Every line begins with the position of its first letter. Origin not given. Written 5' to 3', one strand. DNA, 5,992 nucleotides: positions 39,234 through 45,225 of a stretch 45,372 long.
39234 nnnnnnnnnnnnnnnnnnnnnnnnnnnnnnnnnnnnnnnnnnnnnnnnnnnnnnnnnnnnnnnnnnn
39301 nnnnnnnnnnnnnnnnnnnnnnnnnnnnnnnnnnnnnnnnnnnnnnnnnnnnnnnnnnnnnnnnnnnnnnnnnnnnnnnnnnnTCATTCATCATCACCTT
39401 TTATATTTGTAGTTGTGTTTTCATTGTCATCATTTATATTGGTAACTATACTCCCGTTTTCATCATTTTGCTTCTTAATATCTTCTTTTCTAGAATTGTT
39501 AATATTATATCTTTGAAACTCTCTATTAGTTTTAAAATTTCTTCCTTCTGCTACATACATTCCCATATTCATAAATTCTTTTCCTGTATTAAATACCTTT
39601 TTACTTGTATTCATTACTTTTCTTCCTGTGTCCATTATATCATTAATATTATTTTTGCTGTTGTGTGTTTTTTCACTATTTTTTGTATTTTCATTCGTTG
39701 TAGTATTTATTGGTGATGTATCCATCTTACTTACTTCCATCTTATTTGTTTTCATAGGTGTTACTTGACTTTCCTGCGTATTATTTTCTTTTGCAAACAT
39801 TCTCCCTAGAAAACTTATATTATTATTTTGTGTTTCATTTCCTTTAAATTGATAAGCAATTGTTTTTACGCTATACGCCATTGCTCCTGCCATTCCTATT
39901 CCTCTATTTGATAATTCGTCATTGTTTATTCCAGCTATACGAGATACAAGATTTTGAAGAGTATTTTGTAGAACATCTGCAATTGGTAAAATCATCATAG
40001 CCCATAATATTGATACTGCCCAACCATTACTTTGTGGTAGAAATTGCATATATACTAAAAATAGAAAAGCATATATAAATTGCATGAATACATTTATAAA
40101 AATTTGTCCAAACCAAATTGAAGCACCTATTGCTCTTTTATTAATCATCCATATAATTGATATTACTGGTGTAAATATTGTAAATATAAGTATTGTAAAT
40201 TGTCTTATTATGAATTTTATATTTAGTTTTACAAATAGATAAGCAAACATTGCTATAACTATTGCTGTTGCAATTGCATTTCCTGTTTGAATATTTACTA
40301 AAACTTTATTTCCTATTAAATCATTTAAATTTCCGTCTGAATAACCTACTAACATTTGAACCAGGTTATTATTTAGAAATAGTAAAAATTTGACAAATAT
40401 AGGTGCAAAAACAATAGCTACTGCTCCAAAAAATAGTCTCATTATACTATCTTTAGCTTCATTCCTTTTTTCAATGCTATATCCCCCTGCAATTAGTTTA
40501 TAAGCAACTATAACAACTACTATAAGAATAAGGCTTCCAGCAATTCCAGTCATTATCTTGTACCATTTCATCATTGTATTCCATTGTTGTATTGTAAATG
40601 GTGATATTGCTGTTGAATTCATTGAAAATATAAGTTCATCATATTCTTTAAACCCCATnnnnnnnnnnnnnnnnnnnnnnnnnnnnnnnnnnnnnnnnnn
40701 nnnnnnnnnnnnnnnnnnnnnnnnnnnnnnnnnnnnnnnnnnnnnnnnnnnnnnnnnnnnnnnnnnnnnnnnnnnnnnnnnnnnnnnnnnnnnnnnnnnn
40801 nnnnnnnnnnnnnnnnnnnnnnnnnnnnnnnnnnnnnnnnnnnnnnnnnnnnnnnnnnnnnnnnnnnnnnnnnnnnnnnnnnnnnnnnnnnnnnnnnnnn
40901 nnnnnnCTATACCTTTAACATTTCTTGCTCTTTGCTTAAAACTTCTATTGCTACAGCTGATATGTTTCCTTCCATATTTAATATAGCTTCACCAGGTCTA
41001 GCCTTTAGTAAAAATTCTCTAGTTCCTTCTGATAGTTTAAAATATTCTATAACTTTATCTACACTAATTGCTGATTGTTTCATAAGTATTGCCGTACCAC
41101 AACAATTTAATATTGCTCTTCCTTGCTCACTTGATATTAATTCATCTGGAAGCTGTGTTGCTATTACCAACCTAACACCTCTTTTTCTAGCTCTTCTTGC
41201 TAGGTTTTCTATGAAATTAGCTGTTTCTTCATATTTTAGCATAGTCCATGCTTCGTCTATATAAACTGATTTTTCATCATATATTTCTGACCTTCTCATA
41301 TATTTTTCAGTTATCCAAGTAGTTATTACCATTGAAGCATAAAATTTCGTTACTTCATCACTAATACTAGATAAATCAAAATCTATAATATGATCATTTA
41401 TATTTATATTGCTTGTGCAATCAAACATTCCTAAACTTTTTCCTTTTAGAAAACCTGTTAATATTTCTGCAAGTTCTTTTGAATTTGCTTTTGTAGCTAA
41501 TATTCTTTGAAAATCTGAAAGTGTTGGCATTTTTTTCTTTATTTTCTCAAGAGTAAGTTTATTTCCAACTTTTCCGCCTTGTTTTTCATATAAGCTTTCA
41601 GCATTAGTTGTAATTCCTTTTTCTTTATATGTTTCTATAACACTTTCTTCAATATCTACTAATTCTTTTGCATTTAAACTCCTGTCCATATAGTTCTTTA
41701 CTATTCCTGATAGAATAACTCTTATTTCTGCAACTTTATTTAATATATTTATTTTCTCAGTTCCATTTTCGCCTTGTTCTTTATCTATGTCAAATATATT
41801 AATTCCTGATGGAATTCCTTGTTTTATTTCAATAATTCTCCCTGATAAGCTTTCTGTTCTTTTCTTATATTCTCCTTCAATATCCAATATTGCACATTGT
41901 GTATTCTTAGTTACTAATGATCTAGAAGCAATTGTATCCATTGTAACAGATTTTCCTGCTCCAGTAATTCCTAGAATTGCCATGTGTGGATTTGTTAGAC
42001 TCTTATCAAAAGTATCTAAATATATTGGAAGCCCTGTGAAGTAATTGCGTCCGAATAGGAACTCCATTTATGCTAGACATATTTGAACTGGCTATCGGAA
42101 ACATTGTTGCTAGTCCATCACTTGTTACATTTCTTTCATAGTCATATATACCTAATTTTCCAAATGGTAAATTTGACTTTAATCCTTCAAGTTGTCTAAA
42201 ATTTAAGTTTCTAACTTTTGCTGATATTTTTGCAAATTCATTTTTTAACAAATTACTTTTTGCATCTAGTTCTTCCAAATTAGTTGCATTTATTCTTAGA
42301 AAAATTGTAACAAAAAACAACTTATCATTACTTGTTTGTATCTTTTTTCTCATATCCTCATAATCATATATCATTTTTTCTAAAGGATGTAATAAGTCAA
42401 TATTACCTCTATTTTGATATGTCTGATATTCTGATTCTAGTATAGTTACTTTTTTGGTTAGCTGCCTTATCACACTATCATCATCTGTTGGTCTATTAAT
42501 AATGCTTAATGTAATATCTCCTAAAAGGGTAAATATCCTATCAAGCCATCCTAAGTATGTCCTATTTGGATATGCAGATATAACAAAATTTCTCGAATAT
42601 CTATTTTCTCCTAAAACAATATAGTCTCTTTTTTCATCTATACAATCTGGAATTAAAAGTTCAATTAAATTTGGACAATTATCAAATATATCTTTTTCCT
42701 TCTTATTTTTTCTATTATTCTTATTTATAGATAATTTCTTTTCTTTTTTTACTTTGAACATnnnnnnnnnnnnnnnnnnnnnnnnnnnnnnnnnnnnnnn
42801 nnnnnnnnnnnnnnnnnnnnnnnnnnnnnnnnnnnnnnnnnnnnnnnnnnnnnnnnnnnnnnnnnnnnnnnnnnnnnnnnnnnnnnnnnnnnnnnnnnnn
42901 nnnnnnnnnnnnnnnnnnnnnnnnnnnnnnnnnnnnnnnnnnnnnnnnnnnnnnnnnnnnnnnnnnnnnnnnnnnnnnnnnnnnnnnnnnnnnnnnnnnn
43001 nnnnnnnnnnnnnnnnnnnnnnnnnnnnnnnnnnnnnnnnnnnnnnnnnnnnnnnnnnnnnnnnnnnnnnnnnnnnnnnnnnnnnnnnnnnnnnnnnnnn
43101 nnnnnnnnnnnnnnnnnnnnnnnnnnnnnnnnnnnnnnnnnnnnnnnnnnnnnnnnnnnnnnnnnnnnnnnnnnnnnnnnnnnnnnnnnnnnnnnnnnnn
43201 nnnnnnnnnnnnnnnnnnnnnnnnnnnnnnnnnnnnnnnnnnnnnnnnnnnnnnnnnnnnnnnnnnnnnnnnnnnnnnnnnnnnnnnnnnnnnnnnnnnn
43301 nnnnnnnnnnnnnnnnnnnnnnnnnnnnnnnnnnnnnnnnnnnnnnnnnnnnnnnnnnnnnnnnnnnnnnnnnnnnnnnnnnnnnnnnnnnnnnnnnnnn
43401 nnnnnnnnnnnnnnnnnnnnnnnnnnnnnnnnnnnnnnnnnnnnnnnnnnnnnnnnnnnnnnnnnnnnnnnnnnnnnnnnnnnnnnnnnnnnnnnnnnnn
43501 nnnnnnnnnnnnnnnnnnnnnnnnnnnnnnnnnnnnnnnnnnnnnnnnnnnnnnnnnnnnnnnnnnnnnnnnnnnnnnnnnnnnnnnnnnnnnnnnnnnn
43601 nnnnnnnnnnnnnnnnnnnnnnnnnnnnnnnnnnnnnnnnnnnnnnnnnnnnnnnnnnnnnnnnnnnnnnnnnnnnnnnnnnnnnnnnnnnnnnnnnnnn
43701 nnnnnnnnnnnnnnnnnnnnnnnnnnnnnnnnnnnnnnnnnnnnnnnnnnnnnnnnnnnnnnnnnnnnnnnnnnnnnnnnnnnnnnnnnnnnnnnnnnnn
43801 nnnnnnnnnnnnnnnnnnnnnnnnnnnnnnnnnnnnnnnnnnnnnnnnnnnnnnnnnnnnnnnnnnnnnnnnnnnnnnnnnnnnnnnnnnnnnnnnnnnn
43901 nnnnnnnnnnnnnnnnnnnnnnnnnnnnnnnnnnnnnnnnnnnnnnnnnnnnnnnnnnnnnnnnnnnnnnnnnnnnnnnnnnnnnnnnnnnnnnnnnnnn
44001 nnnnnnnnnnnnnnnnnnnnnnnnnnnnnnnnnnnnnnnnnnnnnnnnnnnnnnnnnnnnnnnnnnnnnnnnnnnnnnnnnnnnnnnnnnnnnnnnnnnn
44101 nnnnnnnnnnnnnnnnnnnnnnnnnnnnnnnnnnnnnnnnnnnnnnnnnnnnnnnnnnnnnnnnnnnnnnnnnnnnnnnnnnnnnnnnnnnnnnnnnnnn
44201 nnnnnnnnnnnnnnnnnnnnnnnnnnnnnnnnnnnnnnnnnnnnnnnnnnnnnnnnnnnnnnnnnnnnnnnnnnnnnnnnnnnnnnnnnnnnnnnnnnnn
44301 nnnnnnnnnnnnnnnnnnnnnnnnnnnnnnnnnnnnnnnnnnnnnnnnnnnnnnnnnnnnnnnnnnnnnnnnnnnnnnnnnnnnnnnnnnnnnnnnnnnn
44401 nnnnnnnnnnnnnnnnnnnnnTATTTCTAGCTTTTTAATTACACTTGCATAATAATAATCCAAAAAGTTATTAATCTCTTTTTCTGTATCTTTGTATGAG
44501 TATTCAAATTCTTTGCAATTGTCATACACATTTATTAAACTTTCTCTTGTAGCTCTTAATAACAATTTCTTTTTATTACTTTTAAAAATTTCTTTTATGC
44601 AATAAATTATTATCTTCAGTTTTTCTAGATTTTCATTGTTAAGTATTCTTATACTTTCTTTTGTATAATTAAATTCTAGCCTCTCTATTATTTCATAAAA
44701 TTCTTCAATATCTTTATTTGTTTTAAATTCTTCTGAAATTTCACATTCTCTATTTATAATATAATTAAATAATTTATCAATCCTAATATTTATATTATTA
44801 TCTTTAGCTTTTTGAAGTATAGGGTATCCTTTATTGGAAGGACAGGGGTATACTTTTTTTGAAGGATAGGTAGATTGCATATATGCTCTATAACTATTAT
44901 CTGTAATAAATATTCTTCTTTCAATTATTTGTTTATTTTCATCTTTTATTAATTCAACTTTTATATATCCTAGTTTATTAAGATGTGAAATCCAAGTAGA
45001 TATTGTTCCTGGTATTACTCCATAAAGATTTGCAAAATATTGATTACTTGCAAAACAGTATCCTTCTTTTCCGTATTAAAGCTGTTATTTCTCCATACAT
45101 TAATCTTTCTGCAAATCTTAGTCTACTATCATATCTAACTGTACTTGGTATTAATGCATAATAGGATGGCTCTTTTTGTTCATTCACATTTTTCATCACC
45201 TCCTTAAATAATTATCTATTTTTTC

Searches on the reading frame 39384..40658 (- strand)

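Call 8: search_protein_families(library=pfam, proteins=[window:39384-40658:-], max_evalue=0.001)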
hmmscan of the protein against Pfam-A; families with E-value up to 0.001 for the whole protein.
window:39384-40658:- (424 aa): 1 family
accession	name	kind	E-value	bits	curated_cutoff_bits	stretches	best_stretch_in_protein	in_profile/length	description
PF18895.5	T4SS_pilin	-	8.5e-10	39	26.6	1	26-92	6-71/71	Type IV secretion system pilin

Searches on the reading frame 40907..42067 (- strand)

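Call 8: search_protein_families(library=pfam, proteins=[window:40907-42067:-], max_evalue=0.001)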
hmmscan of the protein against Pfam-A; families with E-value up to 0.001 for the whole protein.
window:40907-42067:- (386 aa): 5 families
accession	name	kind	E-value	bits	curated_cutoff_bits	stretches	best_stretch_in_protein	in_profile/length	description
PF19044.6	P-loop_TraG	-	5.1e-20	71.9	25.8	1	10-354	8-343/413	TraG P-loop domain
PF01935.23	DUF87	-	3.7e-17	63.6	23.2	1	10-248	9-217/220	Helicase HerA, central domain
PF12846.13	AAA_10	-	1.8e-14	54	27.5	1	24-377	19-354/362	AAA-like domain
PF01580.24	FtsK_SpoIIIE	-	9e-05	22.5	24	0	6-47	23-60/221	FtsK/SpoIIIE family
PF10412.15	TrwB_AAD_bind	-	0.00013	21.5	20.5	0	21-70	10-58/387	Type IV secretion-system coupling protein DNA-binding domain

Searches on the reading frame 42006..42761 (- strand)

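Call 26: search_protein_families(library=pfam, proteins=[window:42006-42761:-], max_evalue=10)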
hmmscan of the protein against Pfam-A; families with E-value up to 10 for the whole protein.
window:42006-42761:- (251 aa): 1 family
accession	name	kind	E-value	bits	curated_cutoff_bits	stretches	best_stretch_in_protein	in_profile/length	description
PF14261.11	DUF4351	-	0.081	13.4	25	1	97-113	12-28/59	Domain of unknown function (DUF4351)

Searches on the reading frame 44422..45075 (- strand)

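Call 46: search_protein_families(library=pfam, proteins=[window:44422-45075:-], max_evalue=0.001)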
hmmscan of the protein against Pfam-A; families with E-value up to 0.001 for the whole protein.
seq(218 aa): 1 family
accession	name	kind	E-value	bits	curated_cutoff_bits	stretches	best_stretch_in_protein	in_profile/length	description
PF13730.12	HTH_36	-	5.8e-07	29.7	25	1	3-38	20-55/55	Helix-turn-helix domain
